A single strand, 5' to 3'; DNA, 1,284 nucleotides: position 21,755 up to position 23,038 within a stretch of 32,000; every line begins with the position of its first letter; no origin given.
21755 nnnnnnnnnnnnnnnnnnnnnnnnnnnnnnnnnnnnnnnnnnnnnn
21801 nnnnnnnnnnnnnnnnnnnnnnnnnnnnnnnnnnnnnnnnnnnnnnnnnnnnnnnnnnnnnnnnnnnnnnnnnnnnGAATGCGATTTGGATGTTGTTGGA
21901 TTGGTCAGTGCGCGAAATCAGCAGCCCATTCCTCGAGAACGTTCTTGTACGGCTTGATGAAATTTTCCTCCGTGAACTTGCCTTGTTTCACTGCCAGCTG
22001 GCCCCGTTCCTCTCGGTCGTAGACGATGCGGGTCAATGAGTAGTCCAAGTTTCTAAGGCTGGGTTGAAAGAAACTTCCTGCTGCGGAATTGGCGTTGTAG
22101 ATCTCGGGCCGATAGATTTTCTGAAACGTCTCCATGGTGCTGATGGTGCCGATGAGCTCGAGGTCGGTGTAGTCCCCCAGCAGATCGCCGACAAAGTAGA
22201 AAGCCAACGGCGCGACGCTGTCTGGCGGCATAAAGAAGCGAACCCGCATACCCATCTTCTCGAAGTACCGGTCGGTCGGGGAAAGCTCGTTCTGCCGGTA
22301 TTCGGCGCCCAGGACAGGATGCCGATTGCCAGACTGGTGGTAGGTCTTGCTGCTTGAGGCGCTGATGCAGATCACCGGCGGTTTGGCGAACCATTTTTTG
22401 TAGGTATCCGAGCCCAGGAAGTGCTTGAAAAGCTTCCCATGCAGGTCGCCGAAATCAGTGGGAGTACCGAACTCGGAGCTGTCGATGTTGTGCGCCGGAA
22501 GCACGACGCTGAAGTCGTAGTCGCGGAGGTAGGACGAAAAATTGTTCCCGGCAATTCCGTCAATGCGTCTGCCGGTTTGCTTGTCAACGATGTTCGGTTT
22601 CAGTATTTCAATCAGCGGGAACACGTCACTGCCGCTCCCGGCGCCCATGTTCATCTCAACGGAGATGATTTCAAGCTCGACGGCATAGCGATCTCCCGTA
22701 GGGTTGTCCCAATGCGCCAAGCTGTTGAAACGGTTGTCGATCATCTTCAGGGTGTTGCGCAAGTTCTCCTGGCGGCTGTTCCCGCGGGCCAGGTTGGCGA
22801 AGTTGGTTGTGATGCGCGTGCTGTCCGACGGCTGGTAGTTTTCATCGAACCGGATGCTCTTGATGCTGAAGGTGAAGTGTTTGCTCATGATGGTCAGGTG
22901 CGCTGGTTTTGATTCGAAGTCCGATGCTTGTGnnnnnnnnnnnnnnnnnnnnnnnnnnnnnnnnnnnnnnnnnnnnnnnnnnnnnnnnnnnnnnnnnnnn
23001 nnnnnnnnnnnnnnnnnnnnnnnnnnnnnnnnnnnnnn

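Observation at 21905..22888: DUF1852 protein has no recognisable catalytic fold and atypical codon usage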

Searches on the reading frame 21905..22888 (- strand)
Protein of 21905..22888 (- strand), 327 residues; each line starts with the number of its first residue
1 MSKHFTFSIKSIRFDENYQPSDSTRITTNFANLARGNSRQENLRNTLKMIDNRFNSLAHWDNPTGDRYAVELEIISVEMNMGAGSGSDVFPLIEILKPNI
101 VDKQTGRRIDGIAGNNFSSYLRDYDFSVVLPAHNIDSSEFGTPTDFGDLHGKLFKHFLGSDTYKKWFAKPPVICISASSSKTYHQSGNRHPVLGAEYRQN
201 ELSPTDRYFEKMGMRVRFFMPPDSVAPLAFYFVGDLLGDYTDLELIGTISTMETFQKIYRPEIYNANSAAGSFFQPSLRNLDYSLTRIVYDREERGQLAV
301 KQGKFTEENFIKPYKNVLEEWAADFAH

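Call 3: search_protein_families(library=pfam, proteins=[window:21905-22888:-])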
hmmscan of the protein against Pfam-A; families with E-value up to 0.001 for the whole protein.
window:21905-22888:- (327 aa): 1 family
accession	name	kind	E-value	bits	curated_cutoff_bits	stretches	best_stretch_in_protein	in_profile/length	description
PF08908.16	MesX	-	6.3e-180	597.6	25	1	1-323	1-323/323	Putative oxygenase MesX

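Call 17: search_solved_structures(query=window:21905-22888:-, max_evalue=10, show_alignments=2)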
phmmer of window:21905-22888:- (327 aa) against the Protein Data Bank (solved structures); distinct sequences matched with E-value up to 10: 0.

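Call 18: find_homologous_proteins(query=window:21905-22888:-, max_evalue=0.001)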
Query window:21905-22888:- (327 aa): 8000 proteins with E <= 0.001 among 8000 candidates; the best 120 are listed.
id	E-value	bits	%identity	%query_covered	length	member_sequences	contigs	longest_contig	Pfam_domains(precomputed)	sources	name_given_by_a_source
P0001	1.0e-220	750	100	100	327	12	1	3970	PF08908.17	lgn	-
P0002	4.0e-211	718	96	100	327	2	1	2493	PF08908.17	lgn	-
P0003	3.4e-207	705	94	100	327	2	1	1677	PF08908.17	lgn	-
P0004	2.5e-200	683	91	100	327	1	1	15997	PF08908.17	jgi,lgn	jgi:hypothetical protein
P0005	8.7e-196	668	89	100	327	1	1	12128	PF08908.17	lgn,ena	-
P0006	2.8e-186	636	85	100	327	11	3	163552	PF08908.17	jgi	jgi:hypothetical protein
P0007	1.1e-185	634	83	100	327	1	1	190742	PF08908.17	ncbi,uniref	ncbi:DUF1852 domain-containing protein [Variovorax sp. H27-G14]|uniref:DUF1852 domain-containing pro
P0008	3.7e-185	633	84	100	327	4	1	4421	PF08908.17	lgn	-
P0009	1.6e-183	627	83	100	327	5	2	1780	PF08908.17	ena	-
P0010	2.3e-183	627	83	100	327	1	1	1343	PF08908.17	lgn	-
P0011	2.5e-182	623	83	100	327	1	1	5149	PF08908.17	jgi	jgi:hypothetical protein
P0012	7.2e-180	615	81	100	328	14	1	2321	PF08908.17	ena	-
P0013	1.4e-179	614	81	100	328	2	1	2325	PF08908.17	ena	-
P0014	2.4e-179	614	81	100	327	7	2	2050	PF08908.17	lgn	-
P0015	2.5e-179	614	81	100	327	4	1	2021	PF08908.17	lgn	-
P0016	9.7e-179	612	80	100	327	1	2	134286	PF08908.17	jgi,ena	-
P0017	2.0e-178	611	81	100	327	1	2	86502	PF08908.17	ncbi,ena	-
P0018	2.5e-178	610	81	100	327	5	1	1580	PF08908.17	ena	-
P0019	3.2e-178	610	80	100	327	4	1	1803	PF08908.17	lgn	-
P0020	3.6e-178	610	81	99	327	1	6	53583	PF08908.17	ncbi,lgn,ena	-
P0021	1.3e-176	605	81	100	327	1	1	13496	PF08908.17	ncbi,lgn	-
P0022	1.5e-176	604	81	100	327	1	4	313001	PF08908.17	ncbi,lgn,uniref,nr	ncbi:hypothetical protein GQ57_06315 [Burkholderia sp. MSh2]|uniref:DUF1852 domain-containing protei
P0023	2.0e-176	604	78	100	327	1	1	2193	PF08908.17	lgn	-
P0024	2.2e-176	604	80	100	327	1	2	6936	PF08908.17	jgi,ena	-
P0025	3.1e-176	603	78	100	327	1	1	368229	PF08908.17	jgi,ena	-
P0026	5.6e-176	603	79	100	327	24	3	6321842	PF08908.17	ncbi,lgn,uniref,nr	ncbi:UNVERIFIED_ORG: uncharacterized protein DUF1852 [Zoogloea ramigera]|uniref:DUF1852 domain-conta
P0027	6.9e-176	602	80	100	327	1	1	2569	PF08908.17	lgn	-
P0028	7.7e-176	602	79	100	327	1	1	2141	PF08908.17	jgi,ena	-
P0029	7.9e-176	602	80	100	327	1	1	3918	PF08908.17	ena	-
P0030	1.8e-175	601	80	100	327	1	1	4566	PF08908.17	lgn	-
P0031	2.8e-175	600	80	100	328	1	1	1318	PF08908.17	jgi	jgi:hypothetical protein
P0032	3.3e-175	600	79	100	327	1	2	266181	PF08908.17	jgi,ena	-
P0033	4.6e-175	600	80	100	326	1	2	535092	PF08908.17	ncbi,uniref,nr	ncbi:DUF1852 domain-containing protein [Cupriavidus metallidurans]|uniref:DUF1852 domain-containing 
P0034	5.7e-175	599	79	100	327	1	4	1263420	PF08908.17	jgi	jgi:hypothetical protein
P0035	8.6e-175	599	80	100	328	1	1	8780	PF08908.17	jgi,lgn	jgi:hypothetical protein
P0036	1.0e-174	598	79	100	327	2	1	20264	PF08908.17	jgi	jgi:hypothetical protein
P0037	1.1e-174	598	78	100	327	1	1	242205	PF08908.17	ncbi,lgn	ncbi:DUF1852 domain-containing protein [Burkholderia stagnalis]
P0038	1.9e-174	598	79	100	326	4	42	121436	PF08908.17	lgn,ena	-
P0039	2.3e-174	597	79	100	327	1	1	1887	PF08908.17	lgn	-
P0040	2.4e-174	597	78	100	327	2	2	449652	PF08908.17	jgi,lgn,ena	-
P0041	3.6e-174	597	80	99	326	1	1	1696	PF08908.17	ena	-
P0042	4.2e-174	596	80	100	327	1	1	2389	PF08908.17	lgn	-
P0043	5.0e-174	596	80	100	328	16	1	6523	PF08908.17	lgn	-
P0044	9.5e-174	595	79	100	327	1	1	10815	PF08908.17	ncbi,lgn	-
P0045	1.1e-173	595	79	100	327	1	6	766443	PF08908.17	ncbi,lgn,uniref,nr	ncbi:DUF1852 domain-containing protein [Cupriavidus pampae]|uniref:DUF1852 domain-containing protein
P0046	1.1e-173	595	78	100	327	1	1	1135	PF08908.17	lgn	-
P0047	1.5e-173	595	78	100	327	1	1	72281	PF08908.17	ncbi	-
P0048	1.6e-173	595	79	100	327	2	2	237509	PF08908.17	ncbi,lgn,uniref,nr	ncbi:DUF1852 domain-containing protein [Paracidovorax anthurii]|uniref:Uncharacterized protein DUF18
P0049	1.7e-173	594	79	100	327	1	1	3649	PF08908.17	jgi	jgi:hypothetical protein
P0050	2.5e-173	594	79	100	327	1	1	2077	PF08908.17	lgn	-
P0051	2.6e-173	594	78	100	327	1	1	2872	PF08908.17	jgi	-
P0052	2.6e-173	594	79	100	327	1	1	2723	PF08908.17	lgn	-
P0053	3.3e-173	594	79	100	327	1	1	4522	PF08908.17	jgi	jgi:hypothetical protein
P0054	3.7e-173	593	79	100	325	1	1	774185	PF08908.17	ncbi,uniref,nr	ncbi:DUF1852 domain-containing protein [Janthinobacterium sp. SUN118]|uniref:DUF1852 domain-containi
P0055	4.1e-173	593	79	100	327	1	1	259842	PF08908.17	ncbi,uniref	ncbi:DUF1852 domain-containing protein [Achromobacter spanius]|uniref:DUF1852 domain-containing prot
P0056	4.8e-173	593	79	100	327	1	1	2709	PF08908.17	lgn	-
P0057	4.8e-173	593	78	100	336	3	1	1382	PF08908.17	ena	-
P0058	4.9e-173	593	79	100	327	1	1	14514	PF08908.17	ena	-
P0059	6.2e-173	593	79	99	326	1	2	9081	PF08908.17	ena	-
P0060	9.9e-173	592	79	99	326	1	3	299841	PF08908.17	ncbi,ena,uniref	ncbi:DUF1852 domain-containing protein [Janthinobacterium sp. MDB2-8]|uniref:DUF1852 domain-containi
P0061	9.9e-173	592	78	100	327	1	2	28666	PF08908.17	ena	-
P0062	1.1e-172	592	79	99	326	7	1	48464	PF08908.17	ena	-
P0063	1.1e-172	592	79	100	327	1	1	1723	PF08908.17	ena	-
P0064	1.1e-172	592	78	100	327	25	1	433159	PF08908.17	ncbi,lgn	ncbi:DUF1852 domain-containing protein [Comamonadaceae bacterium PP-2]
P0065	1.2e-172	592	78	100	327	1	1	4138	PF08908.17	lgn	-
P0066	1.3e-172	592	78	100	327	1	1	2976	PF08908.17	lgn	-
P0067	1.4e-172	591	78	100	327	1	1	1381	PF08908.17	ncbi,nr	ncbi:MAG: DUF1852 domain-containing protein [Alphaproteobacteria bacterium]|nr:MAG: DUF1852 domain-c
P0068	2.3e-172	591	79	100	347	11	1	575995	PF08908.17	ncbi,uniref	ncbi:FIG00919961: hypothetical protein [plant metagenome]|uniref:DUF1852 domain-containing protein n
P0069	2.4e-172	591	78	100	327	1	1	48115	PF08908.17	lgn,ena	-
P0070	2.5e-172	591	79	100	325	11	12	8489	PF08908.17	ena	-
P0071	2.7e-172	590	77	100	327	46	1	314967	PF08908.17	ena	-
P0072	2.9e-172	590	79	100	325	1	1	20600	PF08908.17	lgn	-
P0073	3.0e-172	590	79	100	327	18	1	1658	PF08908.17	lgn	-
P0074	3.4e-172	590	79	100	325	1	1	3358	PF08908.17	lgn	-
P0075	3.7e-172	590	78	100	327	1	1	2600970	PF08908.17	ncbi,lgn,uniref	ncbi:DUF1852 domain-containing protein [Variovorax boronicumulans]|uniref:DUF1852 domain-containing 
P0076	5.5e-172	589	79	100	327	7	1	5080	PF08908.17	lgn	-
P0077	5.7e-172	589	79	100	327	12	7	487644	PF08908.17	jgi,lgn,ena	-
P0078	6.6e-172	589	79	100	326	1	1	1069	PF08908.17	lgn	-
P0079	7.0e-172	589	78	100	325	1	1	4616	PF08908.17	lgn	-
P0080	7.1e-172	589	79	100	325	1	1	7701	PF08908.17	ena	-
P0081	7.9e-172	589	79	100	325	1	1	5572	PF08908.17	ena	-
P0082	8.6e-172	589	79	100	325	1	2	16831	PF08908.17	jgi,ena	-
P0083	8.6e-172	589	78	100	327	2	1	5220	PF08908.17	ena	-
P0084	9.2e-172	589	77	100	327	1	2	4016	PF08908.17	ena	-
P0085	1.0e-171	589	78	100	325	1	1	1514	PF08908.17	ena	-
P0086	1.1e-171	589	79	100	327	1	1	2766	PF08908.17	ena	-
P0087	1.1e-171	589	78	100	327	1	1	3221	PF08908.17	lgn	-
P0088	1.4e-171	588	79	100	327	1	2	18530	PF08908.17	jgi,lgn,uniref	jgi:hypothetical protein|uniref:DUF1852 domain-containing protein n=1 Tax=unclassified Variovorax Ta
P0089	1.4e-171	588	79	99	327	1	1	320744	PF08908.17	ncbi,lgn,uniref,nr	ncbi:DUF1852 domain-containing protein [Cupriavidus pauculus]|uniref:DUF1852 domain-containing prote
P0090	1.5e-171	588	79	100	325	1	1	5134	PF08908.17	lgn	-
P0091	1.5e-171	588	79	100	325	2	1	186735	PF08908.17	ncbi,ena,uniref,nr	ncbi:DUF1852 domain-containing protein [Janthinobacterium sp. UMAB-56]|uniref:DUF1852 domain-contain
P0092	1.7e-171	588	77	100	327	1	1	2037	PF08908.17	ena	-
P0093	1.7e-171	588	79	99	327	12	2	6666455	PF08908.17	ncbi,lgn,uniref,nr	ncbi:DUF1852 domain-containing protein [Variovorax paradoxus]|uniref:DUF1852 domain-containing prote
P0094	2.0e-171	588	78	100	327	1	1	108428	PF08908.17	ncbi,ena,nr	nr:DUF1852 domain-containing protein [uncultured Cupriavidus sp.]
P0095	2.1e-171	588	78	100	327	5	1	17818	PF08908.17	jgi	-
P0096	2.2e-171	587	78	100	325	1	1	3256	PF08908.17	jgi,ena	-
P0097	3.0e-171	587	79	100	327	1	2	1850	PF08908.17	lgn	-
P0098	3.4e-171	587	79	100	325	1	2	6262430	PF08908.17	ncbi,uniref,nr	ncbi:DUF1852 family protein [Janthinobacterium lividum]|uniref:DUF1852 domain-containing protein n=1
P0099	3.8e-171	587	78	100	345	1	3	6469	PF08908.17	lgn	-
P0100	4.1e-171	587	78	99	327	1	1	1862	PF08908.17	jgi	jgi:Domain of unknown function (DUF1852)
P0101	4.9e-171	586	78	100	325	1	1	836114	PF08908.17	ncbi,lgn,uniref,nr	ncbi:DUF1852 domain-containing protein [Janthinobacterium sp. YR213]|uniref:DUF1852 domain-containin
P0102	5.1e-171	586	78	99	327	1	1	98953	PF08908.17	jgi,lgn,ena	-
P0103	5.1e-171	586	78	99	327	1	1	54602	PF08908.17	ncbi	-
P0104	5.2e-171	586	78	100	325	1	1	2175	PF08908.17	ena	-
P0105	5.5e-171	586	79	99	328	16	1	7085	PF08908.17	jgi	-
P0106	5.6e-171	586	77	100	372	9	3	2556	PF08908.17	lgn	-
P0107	5.6e-171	586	79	99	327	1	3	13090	PF08908.17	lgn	-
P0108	5.8e-171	586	79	100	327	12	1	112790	PF08908.17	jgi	jgi:hypothetical protein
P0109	5.9e-171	586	78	100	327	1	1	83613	PF08908.17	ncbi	-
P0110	6.3e-171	586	79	99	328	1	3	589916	PF08908.17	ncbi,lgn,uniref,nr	ncbi:Domain of uncharacterised function (DUF1852) [Bordetella ansorpii]|uniref:Domain of uncharacter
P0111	6.6e-171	586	79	99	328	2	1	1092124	PF08908.17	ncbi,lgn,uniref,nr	ncbi:Domain of uncharacterised function (DUF1852) [Bordetella ansorpii]|uniref:Domain of uncharacter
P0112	7.0e-171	586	78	99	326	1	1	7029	PF08908.17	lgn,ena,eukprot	eukprot:gene5459-6315_t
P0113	7.2e-171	586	78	100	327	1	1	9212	PF08908.17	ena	-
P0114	7.2e-171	586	78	100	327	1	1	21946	PF08908.17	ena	-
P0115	8.2e-171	586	78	100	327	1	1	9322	PF08908.17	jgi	-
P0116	8.4e-171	586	78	99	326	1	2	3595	PF08908.17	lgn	-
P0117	8.4e-171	586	77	100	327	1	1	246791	PF08908.17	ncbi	-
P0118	8.4e-171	586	79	100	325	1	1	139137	PF08908.17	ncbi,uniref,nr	ncbi:DUF1852 domain-containing protein [Janthinobacterium sp. GMG1]|uniref:DUF1852 domain-containing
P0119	9.3e-171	585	78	100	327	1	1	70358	PF08908.17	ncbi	-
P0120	9.3e-171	585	77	100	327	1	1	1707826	PF08908.17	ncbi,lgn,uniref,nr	ncbi:DUF1852 domain-containing protein [Burkholderia gladioli]|uniref:DUF1852 domain-containing prot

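Call 24: search_protein_families(library=ncbifam, proteins=[window:21905-22888:-])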
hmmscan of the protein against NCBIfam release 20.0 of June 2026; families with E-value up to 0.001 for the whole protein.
window:21905-22888:- (327 aa): 0 families

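Call 26: search_protein_representatives(protein=window:21905-22888:-)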
Query: 327 residues. Proteins with E-value up to 0.001 (for the whole library): 328; up to 1e-10: 228; up to 1e-30: 79. The best 150 are listed.
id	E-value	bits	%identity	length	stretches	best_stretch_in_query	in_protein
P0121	3.3e-119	414.4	57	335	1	5-326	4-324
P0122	2.4e-109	382.0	65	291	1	4-254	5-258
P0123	6.5e-100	351.0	72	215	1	114-326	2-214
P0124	5.8e-88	311.7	64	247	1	3-216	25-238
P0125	1.5e-84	300.5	62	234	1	1-216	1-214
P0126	1.3e-83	297.4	65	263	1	96-303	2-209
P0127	1.4e-76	274.3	76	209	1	168-326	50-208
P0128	2.7e-73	263.5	60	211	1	11-221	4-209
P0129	2.2e-69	250.7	60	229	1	49-234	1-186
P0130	4.4e-68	246.4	67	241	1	49-215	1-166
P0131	6.8e-67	242.5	44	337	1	14-314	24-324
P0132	1.1e-66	241.7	42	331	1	6-318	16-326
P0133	1.0e-65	238.6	57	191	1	1-193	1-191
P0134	2.2e-63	230.9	57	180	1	53-235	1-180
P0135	1.4e-62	228.3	80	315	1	193-323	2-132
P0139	9.1e-59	215.8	76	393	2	49-134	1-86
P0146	3.5e-52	194.2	63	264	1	49-194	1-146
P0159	9.8e-45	169.7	64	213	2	169-258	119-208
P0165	2.6e-41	158.4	43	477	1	7-296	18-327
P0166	2.7e-40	155.1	52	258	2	49-133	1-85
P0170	6.9e-38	147.2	35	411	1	6-322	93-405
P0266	1.3e-19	87.1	35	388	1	88-303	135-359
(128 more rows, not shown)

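Call 29: predict_structure(protein=window:21905-22888:-)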
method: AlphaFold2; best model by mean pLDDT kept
length: 327 residues; sequences in the alignment: 1
mean_pLDDT: 33.0   pTM: 0.22
mean pLDDT of the five models: 33.0, 30.0, 28.4, 28.2, 28.0
residues with pLDDT >= 90: 0; 70-90: 0; 50-70: 3; < 50: 324
segments of 3 or more residues with pLDDT < 50: 1-103, 109-327
pLDDT, mean of each block of 10 residues (from residue 1): 27 32 31 37 43 37 40 39 34 41 48 28 29 29 31 34 31 23 23 26 36 33 30 32 32 34 28 28 32 31 38 39 31
secondary structure, 60 per line:
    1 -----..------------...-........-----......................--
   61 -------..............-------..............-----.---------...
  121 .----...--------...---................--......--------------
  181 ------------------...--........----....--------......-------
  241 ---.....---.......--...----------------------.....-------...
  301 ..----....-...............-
elements in order: H24-31 H37-58 E68-81 E89-102 H118-121 E126-128 H143-158 H161-166 H204-211 E216-219 E228-233 E244-248 H252-258 E286-290 E298-302 H307-310 H312-326
